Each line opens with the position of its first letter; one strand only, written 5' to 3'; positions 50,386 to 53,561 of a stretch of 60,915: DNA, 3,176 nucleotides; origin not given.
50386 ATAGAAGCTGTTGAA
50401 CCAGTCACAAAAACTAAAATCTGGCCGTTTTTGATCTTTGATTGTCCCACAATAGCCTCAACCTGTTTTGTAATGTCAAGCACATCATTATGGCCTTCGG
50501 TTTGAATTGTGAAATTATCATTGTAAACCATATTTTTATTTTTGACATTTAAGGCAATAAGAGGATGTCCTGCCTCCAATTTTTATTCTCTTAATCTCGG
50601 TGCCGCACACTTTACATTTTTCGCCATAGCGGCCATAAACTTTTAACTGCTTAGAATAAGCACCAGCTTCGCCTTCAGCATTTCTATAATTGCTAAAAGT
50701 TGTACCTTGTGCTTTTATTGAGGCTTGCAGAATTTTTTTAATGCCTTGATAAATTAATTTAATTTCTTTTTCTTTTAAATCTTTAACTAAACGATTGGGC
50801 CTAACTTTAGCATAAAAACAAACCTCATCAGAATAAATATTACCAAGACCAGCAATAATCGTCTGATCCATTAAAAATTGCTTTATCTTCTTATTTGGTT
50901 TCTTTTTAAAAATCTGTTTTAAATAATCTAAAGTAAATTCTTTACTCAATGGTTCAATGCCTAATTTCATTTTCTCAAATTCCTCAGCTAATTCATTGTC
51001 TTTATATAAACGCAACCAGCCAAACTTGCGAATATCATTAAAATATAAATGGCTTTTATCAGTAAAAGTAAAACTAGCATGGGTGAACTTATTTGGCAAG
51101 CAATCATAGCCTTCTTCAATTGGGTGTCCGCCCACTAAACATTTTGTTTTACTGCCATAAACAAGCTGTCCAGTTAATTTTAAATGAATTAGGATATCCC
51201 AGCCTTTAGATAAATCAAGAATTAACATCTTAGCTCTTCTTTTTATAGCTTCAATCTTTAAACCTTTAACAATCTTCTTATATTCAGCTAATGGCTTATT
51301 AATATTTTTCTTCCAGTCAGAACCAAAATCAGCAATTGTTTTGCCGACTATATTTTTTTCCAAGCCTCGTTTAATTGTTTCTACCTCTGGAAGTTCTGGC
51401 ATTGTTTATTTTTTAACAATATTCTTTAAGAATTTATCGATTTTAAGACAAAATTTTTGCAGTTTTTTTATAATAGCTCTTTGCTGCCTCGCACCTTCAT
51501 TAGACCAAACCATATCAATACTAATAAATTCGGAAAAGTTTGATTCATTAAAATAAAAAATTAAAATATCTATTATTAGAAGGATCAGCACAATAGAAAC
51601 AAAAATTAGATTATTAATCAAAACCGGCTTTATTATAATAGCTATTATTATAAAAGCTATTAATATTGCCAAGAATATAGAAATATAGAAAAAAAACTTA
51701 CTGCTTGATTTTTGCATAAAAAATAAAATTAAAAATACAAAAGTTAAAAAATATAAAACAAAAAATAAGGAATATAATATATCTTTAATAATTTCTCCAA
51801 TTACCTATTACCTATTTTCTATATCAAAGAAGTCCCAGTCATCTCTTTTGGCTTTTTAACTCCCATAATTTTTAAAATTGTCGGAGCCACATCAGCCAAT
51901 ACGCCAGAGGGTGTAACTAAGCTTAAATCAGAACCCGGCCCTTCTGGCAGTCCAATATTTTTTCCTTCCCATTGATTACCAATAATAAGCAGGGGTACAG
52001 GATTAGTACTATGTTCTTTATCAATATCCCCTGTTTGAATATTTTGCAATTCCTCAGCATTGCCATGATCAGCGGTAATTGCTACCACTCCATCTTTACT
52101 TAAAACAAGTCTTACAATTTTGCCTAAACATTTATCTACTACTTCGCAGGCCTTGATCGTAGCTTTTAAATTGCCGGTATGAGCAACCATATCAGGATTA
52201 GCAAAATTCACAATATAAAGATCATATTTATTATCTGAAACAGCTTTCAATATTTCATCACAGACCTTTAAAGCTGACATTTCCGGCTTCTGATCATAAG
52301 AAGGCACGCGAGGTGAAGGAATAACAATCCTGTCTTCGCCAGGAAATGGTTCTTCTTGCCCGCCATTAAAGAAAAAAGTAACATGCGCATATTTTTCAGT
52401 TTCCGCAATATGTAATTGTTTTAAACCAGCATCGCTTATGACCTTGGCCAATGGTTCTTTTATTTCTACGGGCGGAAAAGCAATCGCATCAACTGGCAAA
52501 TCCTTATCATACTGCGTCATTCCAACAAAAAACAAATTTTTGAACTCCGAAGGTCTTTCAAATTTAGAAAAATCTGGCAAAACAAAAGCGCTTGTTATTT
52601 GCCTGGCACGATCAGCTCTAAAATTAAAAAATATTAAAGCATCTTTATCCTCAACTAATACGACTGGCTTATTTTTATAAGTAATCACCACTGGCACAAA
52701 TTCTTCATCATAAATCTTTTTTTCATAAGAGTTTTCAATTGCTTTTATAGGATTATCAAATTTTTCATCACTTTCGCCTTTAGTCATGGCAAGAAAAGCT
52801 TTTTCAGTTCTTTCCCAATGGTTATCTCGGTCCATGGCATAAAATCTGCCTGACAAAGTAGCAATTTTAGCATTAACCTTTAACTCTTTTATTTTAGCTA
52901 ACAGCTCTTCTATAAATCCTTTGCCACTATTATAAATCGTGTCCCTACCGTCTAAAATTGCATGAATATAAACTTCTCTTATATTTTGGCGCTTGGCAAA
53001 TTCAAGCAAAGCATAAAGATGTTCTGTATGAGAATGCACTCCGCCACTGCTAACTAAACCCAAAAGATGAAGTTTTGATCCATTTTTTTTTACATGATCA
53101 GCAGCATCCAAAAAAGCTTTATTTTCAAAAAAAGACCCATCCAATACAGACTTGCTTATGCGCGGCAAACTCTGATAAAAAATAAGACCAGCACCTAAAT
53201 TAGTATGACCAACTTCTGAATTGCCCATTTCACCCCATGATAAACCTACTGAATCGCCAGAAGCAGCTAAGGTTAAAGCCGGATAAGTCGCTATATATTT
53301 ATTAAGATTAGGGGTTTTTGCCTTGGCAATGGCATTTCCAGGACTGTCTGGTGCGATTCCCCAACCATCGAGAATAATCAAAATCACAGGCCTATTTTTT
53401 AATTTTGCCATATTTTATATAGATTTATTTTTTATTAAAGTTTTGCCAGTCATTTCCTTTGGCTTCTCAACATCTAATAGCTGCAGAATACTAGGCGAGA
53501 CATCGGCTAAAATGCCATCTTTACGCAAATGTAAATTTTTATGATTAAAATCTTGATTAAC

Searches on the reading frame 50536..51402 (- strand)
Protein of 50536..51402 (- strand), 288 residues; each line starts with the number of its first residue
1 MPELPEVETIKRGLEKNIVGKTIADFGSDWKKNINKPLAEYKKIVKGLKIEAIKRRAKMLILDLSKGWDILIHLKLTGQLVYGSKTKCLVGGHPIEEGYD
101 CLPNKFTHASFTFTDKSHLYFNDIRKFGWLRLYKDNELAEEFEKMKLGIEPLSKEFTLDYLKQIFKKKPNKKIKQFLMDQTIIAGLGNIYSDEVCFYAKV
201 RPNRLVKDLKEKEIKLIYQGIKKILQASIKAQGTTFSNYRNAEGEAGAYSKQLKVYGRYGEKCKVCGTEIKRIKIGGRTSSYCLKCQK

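Call 53: search_protein_families(library=pfam, proteins=[window:50536-51402:-], max_evalue=0.001)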
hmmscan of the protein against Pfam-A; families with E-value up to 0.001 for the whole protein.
window:50536-51402:- (288 aa): 4 families
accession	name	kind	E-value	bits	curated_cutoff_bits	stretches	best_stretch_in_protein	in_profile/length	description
PF01149.29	Fapy_DNA_glyco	-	3.2e-29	102.4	25.5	1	1-129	1-116/117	Formamidopyrimidine-DNA glycosylase N-terminal domain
PF06831.19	H2TH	-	7.3e-28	96.8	34.7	1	147-237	1-90/93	Formamidopyrimidine-DNA glycosylase H2TH domain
PF06827.20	zf-FPG_IleRS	-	1.2e-08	35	21.3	1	260-288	1-29/30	Zinc finger found in FPG and IleRS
PF05833.16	NFACT_N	-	2.1e-06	27.2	31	1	157-242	172-257/456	NFACT N-terminal and middle domains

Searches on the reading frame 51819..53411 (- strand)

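Call 53: search_protein_families(library=pfam, proteins=[window:51819-53411:-], max_evalue=0.001)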
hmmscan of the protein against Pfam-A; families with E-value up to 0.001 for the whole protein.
window:51819-53411:- (530 aa): 4 families
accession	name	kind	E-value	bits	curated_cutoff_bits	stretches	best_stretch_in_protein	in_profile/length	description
PF06415.18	iPGM_N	-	3.4e-82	275.6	27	1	85-303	1-217/217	BPG-independent PGAM N-terminus (iPGM_N)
PF01676.23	Metalloenzyme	-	1e-76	258.3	24.3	1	8-520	2-252/252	Metalloenzyme superfamily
PF01663.27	Phosphodiest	-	0.00017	21.8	23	1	386-458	147-230/342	Type I phosphodiesterase / nucleotide pyrophosphatase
PF00884.28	Sulfatase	-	0.00061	19.6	25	0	413-518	201-301/301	Sulfatase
